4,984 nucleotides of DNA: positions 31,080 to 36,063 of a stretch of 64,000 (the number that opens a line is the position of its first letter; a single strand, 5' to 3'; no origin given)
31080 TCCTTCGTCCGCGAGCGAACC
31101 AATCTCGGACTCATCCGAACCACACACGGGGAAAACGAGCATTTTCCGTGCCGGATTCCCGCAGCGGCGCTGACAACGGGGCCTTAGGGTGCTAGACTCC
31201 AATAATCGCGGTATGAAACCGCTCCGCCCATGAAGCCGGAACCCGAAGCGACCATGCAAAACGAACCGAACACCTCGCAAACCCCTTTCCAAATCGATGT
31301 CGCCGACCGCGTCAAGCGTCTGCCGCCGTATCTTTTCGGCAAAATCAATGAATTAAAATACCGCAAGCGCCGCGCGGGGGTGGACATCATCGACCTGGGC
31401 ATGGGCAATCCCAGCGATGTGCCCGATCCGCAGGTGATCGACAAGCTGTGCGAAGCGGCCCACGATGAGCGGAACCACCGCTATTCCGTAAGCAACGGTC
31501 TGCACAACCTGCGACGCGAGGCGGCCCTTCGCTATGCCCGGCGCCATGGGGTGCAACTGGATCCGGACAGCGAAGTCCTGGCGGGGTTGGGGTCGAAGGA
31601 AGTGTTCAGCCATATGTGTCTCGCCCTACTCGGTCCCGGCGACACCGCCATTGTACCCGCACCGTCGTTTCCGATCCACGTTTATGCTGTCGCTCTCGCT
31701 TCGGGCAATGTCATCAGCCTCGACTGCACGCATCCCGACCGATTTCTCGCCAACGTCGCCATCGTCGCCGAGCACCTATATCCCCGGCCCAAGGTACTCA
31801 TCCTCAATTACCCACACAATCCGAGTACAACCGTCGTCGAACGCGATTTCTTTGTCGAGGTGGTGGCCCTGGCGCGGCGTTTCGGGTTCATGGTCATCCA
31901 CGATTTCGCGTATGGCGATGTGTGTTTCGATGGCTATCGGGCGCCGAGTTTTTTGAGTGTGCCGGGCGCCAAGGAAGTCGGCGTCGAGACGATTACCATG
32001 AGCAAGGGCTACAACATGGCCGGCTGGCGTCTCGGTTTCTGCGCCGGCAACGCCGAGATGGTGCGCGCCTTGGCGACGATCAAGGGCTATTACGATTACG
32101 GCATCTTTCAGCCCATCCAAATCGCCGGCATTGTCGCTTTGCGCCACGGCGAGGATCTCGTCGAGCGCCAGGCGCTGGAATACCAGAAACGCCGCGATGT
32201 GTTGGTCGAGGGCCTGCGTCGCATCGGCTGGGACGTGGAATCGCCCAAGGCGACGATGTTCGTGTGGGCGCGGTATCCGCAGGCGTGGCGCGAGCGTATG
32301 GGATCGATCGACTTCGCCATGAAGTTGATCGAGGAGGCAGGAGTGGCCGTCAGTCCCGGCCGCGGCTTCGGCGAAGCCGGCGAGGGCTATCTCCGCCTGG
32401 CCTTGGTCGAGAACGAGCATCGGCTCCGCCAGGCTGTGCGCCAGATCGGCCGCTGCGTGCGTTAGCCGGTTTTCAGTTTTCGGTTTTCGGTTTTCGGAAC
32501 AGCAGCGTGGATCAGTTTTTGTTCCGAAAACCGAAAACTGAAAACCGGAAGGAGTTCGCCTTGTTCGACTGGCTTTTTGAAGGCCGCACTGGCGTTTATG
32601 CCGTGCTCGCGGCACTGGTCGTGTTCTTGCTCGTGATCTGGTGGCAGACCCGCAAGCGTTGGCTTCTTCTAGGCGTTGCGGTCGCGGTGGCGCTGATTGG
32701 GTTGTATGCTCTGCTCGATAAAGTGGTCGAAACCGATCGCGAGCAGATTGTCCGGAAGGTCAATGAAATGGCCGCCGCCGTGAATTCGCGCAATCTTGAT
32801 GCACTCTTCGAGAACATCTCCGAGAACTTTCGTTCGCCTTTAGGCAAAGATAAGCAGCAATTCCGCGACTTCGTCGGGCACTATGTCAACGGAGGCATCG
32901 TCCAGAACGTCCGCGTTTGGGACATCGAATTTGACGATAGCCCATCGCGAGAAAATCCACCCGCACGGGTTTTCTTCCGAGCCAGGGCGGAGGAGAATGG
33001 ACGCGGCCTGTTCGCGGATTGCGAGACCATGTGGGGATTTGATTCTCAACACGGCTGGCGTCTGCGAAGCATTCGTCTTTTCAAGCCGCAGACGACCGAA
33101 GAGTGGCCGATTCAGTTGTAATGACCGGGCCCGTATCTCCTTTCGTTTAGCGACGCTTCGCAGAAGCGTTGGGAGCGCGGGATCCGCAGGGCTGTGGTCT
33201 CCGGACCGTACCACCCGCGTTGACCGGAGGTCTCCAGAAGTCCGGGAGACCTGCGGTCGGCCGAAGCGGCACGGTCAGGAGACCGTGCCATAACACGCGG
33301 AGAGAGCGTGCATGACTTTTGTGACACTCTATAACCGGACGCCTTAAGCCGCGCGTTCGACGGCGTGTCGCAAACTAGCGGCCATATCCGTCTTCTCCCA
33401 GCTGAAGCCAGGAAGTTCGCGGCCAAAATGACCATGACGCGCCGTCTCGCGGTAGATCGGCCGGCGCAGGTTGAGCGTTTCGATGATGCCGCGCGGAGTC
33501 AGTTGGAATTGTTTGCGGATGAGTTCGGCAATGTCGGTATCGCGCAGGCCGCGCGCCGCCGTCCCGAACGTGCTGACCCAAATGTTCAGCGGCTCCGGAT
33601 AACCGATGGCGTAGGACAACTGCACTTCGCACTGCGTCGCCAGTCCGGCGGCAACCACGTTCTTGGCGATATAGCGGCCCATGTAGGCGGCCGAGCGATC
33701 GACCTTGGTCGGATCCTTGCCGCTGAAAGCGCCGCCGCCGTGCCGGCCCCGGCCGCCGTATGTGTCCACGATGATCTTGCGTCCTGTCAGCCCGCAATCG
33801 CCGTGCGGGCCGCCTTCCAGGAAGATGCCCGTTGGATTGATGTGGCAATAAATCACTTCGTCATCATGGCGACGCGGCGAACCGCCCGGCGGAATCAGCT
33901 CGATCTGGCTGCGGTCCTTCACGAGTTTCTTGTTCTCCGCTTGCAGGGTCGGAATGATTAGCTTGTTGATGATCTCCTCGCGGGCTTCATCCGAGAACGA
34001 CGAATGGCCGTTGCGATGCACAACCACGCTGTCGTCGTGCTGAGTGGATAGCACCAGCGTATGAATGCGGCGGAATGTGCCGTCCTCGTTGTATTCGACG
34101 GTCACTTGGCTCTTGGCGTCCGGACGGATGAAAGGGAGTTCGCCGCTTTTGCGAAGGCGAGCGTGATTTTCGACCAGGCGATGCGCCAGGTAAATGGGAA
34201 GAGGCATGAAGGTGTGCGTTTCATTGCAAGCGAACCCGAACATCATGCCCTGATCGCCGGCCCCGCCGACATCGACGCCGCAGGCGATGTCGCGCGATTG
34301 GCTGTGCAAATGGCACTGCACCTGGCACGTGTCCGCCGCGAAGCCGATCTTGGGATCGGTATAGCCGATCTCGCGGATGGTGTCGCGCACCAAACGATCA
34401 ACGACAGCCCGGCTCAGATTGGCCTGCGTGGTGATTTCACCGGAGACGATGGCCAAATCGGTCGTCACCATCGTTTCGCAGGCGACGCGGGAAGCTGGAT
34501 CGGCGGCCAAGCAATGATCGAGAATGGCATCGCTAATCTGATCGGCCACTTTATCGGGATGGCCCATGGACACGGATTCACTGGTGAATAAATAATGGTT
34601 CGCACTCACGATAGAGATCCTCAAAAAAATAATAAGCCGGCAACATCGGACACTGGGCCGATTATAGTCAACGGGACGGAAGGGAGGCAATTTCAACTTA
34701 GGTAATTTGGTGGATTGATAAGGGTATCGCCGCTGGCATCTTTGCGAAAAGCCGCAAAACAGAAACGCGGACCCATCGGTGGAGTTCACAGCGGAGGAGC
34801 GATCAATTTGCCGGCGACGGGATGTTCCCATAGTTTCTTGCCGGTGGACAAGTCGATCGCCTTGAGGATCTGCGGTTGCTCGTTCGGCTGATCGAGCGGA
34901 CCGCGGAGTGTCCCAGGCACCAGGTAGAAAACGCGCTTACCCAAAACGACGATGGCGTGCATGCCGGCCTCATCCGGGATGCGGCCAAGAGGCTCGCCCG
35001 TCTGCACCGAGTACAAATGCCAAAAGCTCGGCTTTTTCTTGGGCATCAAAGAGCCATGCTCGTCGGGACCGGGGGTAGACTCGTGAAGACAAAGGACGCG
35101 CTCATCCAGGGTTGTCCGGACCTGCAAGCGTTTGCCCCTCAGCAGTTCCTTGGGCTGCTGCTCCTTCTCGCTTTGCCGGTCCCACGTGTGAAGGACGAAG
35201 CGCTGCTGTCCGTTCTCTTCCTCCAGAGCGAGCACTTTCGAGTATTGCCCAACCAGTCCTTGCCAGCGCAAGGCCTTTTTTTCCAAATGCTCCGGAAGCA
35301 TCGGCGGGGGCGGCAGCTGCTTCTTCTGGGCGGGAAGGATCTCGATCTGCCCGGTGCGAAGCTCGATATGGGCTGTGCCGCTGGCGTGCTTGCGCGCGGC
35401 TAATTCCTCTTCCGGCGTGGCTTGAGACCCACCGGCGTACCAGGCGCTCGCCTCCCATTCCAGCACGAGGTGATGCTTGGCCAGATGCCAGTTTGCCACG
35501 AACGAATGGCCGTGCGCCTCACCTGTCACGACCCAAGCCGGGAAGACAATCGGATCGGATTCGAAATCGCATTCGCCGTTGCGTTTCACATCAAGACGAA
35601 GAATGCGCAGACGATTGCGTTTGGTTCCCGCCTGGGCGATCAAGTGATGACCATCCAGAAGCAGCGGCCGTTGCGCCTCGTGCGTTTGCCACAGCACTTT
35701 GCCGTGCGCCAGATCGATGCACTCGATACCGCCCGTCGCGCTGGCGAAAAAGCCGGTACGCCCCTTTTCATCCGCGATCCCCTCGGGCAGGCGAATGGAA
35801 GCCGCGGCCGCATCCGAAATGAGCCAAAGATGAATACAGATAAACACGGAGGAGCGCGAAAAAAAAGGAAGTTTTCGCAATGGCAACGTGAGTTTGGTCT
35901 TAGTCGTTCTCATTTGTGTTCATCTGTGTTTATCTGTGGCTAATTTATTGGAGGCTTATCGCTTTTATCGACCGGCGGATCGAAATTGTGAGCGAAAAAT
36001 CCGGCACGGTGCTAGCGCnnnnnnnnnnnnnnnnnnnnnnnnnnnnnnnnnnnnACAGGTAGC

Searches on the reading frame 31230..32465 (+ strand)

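Call 19: search_protein_families(library=pfam, proteins=[window:31230-32465:+], max_evalue=0.001)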
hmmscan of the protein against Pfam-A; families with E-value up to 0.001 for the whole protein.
window:31230-32465:+ (411 aa): 1 family
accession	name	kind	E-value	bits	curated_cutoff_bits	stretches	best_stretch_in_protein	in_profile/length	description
PF00155.27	Aminotran_1_2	-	2.9e-56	191.6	19.7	1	52-406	2-361/361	Aminotransferase class I and II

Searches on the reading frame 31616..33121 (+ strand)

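Call 19: search_protein_families(library=pfam, proteins=[window:31616-33121:+], max_evalue=0.001)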
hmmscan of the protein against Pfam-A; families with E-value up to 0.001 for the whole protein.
window:31616-33121:+ (501 aa): 1 family
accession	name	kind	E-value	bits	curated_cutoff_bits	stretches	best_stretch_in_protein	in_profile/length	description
PF04932.20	Wzy_C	-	0.00018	21.8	31.7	1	324-368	16-60/149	O-Antigen ligase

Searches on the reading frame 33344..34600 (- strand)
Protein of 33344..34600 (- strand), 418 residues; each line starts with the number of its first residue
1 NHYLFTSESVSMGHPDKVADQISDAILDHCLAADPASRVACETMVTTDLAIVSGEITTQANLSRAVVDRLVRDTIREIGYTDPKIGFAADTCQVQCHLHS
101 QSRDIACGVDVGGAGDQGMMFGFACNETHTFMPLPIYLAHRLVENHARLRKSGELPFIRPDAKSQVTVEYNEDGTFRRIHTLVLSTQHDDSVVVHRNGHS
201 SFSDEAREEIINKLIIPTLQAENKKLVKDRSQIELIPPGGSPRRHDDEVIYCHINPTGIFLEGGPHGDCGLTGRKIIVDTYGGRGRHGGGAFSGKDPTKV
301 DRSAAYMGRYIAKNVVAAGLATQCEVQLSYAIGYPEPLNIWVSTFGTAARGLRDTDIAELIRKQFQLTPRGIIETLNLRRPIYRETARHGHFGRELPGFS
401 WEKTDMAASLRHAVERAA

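Call 7: search_protein_families(library=pfam, proteins=[window:33344-34600:-], max_evalue=0.1)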
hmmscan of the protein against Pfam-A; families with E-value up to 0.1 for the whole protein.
window:33344-34600:- (418 aa): 3 families
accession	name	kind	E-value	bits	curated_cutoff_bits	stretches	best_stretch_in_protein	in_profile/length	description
PF02773.21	S-AdoMet_synt_C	-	7.4e-64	214.3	25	1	263-403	2-138/138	S-adenosylmethionine synthetase, C-terminal domain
PF00438.25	S-AdoMet_synt_N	-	7.5e-40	135.9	33.1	1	3-102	2-98/99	S-adenosylmethionine synthetase, N-terminal domain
PF02772.21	S-AdoMet_synt_M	-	3.1e-38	131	29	1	113-230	3-108/120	S-adenosylmethionine synthetase, central domain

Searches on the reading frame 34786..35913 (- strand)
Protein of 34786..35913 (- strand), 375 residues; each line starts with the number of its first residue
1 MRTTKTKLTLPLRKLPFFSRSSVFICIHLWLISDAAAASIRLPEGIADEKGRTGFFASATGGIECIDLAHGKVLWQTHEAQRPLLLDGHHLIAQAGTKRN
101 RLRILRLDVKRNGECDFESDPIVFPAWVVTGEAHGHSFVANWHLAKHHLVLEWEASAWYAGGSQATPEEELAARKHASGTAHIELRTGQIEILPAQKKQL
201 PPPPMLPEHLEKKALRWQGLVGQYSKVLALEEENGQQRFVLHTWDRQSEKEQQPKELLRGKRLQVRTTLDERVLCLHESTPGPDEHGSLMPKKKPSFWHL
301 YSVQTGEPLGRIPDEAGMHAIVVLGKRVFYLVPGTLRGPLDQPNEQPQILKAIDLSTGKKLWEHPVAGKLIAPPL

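Call 7: search_protein_families(library=pfam, proteins=[window:34786-35913:-], max_evalue=0.1)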
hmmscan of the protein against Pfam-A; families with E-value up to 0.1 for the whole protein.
window:34786-35913:- (375 aa): 2 families
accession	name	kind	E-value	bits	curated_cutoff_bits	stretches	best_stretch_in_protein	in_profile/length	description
PF13360.13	PQQ_2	-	0.0002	21.5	27.6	0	44-108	27-89/233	Outer membrane protein assembly factor BamB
PF23586.2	Beta-prop_NWD2_C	-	0.014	15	33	1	40-73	226-259/341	NWD2 C-terminal beta-propeller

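Call 64: search_solved_structures(query=window:34786-35913:-, max_evalue=1)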
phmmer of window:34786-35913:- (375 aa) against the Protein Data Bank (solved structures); distinct sequences matched with E-value up to 1: 0.
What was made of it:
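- Tried and rejected: It has a weak PQQ_2/BamB-like hit, E=2e-4 and below the cut-off (call 7), and no PDB match (call 64).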
